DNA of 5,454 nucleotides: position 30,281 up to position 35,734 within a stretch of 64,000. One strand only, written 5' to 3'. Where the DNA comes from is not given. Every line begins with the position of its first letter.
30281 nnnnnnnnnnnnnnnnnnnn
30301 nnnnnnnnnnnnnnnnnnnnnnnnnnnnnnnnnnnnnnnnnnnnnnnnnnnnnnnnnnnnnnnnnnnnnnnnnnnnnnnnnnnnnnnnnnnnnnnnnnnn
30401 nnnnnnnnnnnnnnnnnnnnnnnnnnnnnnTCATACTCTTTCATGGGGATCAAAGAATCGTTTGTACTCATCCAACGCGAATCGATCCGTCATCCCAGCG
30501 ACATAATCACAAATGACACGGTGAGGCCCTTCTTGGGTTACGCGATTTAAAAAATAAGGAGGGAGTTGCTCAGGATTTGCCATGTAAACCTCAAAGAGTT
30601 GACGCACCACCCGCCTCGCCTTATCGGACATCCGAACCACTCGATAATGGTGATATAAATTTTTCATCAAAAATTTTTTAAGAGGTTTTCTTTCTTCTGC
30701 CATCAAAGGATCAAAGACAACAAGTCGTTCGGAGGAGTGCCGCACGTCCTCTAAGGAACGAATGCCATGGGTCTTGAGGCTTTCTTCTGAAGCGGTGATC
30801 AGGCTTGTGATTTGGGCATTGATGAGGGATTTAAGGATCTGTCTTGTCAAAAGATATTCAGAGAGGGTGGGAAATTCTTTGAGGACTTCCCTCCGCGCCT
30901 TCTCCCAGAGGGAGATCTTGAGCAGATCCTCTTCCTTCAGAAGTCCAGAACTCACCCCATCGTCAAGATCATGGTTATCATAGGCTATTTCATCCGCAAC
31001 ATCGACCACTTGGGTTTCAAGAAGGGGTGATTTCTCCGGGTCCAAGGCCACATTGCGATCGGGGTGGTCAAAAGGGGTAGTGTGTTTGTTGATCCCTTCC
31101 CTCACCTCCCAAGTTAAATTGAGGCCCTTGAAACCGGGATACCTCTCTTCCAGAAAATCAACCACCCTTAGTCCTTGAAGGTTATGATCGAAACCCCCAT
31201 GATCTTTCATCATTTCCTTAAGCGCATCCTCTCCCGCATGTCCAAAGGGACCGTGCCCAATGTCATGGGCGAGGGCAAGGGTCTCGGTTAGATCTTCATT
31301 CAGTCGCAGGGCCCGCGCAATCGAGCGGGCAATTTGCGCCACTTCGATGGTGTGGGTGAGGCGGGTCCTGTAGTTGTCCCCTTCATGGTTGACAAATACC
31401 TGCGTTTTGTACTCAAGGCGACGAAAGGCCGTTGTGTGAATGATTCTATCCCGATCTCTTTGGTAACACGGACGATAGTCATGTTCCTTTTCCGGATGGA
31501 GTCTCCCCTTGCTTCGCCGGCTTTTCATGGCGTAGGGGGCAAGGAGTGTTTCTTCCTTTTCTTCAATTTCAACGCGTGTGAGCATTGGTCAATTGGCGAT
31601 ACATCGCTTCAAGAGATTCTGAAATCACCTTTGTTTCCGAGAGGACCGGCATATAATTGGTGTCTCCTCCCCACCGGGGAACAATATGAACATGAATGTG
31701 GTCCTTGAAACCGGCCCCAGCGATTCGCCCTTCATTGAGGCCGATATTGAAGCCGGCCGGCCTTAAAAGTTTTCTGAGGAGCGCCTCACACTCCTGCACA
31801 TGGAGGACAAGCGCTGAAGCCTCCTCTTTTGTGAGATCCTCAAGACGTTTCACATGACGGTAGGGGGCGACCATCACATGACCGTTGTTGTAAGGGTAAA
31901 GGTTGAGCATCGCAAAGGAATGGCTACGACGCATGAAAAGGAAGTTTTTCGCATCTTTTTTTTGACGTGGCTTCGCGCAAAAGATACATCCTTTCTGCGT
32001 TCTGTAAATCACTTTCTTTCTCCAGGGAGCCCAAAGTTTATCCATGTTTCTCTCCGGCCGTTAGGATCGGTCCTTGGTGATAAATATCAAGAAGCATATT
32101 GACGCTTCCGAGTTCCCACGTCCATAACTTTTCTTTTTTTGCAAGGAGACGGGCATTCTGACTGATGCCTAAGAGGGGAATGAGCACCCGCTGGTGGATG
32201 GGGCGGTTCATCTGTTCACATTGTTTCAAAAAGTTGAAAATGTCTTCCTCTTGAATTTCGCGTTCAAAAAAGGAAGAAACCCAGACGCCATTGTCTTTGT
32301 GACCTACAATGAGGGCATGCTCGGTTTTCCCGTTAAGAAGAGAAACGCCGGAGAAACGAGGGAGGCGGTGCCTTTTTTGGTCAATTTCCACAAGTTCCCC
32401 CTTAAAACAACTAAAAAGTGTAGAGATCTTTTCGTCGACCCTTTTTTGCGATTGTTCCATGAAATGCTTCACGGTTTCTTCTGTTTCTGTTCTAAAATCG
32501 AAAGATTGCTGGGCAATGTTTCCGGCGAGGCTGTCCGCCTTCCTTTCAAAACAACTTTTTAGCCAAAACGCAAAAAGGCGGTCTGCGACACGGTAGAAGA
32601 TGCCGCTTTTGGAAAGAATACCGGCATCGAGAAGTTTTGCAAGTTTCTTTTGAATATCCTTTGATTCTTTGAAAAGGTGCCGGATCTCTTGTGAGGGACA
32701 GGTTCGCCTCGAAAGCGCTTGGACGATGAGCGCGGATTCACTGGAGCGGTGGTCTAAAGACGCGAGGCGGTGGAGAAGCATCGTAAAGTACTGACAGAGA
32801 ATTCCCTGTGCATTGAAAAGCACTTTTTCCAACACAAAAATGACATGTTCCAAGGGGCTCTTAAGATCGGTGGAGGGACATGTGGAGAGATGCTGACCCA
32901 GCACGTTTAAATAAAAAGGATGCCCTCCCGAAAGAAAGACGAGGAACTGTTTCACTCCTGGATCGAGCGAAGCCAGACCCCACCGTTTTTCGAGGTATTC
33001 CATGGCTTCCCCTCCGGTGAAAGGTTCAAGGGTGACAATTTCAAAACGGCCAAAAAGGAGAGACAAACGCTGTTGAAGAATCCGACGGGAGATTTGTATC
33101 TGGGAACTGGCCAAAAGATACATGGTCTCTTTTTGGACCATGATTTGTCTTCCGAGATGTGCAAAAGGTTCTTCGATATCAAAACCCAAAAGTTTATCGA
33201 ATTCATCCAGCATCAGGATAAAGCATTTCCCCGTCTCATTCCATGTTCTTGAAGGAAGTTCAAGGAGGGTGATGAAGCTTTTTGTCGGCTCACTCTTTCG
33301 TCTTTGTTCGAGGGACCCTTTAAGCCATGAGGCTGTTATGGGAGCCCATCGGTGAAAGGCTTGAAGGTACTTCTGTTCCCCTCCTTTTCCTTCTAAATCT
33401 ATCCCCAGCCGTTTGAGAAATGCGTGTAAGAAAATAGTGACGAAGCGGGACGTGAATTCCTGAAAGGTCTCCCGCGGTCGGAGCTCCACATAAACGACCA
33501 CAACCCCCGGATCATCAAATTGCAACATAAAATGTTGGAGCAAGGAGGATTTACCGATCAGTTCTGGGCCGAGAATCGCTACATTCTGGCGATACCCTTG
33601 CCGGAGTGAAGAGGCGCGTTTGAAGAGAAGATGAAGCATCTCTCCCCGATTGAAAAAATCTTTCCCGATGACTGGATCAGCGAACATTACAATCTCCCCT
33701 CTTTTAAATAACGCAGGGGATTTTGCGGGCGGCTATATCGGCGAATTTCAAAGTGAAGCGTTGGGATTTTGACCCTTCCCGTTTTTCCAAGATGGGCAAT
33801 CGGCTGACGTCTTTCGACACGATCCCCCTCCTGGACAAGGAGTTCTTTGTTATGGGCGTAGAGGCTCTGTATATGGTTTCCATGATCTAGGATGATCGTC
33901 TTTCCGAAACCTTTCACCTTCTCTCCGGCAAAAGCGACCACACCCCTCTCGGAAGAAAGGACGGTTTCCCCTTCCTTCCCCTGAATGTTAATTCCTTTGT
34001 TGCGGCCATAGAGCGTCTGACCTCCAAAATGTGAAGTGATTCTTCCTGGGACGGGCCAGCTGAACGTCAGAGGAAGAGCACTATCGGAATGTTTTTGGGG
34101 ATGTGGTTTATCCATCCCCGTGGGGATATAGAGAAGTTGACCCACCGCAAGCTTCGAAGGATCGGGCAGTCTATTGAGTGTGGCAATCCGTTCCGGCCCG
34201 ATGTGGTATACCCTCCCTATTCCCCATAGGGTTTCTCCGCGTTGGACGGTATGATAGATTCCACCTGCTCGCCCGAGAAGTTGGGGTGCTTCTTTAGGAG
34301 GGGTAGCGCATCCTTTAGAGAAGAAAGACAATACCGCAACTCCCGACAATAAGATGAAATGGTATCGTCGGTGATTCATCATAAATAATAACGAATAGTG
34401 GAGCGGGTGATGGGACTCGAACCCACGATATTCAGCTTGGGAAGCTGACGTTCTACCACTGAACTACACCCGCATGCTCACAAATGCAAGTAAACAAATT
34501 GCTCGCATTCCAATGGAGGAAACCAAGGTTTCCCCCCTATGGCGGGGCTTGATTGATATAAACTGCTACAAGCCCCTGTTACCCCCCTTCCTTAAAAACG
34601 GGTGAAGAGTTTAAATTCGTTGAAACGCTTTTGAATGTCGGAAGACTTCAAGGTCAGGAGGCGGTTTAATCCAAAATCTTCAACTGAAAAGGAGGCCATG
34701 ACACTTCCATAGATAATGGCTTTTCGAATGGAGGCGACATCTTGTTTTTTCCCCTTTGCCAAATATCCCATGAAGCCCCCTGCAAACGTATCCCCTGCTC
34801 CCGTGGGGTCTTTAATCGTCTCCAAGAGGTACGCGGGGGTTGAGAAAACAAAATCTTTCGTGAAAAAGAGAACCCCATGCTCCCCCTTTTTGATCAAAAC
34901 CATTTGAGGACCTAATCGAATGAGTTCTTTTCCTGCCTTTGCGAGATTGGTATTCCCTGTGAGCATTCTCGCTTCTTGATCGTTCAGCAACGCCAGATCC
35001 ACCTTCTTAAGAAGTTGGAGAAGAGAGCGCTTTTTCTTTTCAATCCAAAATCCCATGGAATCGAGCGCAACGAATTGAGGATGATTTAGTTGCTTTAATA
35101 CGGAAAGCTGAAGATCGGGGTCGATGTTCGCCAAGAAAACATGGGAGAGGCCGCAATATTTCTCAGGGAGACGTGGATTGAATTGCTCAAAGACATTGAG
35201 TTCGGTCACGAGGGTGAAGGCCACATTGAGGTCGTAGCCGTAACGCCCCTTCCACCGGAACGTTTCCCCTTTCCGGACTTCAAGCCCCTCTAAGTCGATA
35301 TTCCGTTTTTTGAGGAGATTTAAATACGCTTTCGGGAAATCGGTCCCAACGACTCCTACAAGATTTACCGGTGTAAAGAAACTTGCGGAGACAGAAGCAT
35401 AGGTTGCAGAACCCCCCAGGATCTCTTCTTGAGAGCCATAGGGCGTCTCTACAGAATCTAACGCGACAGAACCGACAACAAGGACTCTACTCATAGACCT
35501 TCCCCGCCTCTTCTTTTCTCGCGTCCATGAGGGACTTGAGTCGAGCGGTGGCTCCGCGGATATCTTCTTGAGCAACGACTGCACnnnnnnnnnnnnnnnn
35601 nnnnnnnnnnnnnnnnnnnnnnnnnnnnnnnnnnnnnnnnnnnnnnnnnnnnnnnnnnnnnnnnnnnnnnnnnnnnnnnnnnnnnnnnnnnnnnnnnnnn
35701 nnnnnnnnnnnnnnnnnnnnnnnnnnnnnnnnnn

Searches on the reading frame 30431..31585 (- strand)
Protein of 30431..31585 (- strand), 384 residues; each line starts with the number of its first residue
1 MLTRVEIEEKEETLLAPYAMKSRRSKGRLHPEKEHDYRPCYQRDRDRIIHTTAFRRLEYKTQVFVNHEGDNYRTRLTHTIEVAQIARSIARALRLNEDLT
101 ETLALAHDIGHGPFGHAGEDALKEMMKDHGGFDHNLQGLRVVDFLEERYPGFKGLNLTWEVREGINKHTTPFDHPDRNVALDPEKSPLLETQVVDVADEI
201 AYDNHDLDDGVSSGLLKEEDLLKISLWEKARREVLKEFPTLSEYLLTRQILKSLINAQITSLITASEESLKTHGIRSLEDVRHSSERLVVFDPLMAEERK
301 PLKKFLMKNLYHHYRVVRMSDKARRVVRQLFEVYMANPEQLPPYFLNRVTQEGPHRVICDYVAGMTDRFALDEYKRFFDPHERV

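Call 51: search_protein_families(library=pfam, proteins=[window:30431-31585:-], max_evalue=0.0001)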
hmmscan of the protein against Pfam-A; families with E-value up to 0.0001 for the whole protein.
window:30431-31585:- (384 aa): 2 families
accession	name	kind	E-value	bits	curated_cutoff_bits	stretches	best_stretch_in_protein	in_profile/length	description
PF13286.11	HD_assoc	-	1e-30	106.6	22.2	1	289-376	1-91/91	Phosphohydrolase-associated domain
PF01966.28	HD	-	3.5e-18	66.4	22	1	75-202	1-115/116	HD domain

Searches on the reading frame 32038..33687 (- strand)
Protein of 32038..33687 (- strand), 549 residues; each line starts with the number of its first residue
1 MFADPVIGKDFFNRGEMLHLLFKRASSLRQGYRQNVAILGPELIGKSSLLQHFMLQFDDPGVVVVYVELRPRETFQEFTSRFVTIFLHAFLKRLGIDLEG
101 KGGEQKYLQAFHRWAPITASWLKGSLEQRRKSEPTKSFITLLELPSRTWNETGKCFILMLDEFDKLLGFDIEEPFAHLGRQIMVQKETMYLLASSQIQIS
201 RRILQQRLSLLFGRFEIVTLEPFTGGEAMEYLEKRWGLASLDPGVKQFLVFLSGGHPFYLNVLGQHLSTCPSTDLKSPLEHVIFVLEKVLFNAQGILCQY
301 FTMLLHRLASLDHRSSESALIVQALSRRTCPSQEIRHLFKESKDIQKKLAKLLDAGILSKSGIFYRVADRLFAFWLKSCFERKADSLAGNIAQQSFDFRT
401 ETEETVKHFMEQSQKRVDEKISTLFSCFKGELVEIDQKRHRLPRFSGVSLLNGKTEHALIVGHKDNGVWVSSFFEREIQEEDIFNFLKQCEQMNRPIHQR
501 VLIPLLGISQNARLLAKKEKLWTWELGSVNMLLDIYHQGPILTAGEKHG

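Call 51: search_protein_families(library=pfam, proteins=[window:32038-33687:-], max_evalue=0.0001)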
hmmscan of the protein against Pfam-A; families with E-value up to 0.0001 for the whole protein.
window:32038-33687:- (549 aa): 2 families
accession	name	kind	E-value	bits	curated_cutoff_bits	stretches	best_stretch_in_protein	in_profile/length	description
PF01637.24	ATPase_2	-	4.6e-06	27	33.2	1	11-230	1-189/225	ATPase domain predominantly from Archaea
PF13191.12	AAA_16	-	6.2e-06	27.2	32.6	1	11-166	2-144/167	AAA ATPase domain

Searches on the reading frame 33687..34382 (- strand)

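Call 51: search_protein_families(library=pfam, proteins=[window:33687-34382:-], max_evalue=0.0001)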
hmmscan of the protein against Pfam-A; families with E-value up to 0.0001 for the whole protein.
window:33687-34382:- (231 aa): 2 families
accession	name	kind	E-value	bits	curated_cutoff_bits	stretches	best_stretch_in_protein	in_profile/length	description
PF01551.29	Peptidase_M23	-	1.7e-27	95.9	28.7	1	128-222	3-96/96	Peptidase family M23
PF01476.26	LysM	-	6.1e-11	42.5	20.9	1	44-87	1-43/43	LysM domain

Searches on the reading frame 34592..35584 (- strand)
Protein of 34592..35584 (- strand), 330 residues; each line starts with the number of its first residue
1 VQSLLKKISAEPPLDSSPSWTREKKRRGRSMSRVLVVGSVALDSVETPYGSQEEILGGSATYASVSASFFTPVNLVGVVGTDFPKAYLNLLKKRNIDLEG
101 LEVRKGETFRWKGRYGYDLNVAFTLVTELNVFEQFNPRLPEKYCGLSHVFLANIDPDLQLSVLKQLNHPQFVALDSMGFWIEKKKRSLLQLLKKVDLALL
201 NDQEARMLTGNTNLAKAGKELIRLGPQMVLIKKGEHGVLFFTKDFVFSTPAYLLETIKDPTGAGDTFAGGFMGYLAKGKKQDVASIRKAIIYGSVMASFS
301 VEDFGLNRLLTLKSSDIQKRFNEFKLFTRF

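Call 51: search_protein_families(library=pfam, proteins=[window:34592-35584:-], max_evalue=0.0001)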
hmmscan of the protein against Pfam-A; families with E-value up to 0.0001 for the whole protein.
window:34592-35584:- (330 aa): 2 families
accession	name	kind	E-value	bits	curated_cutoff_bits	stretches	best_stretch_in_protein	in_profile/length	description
PF00294.29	PfkB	-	5.2e-28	98.7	25.8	1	32-307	2-296/302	pfkB family carbohydrate kinase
PF08543.17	Phos_pyr_kin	-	1.4e-06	28.3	27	1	187-292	111-227/246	Phosphomethylpyrimidine kinase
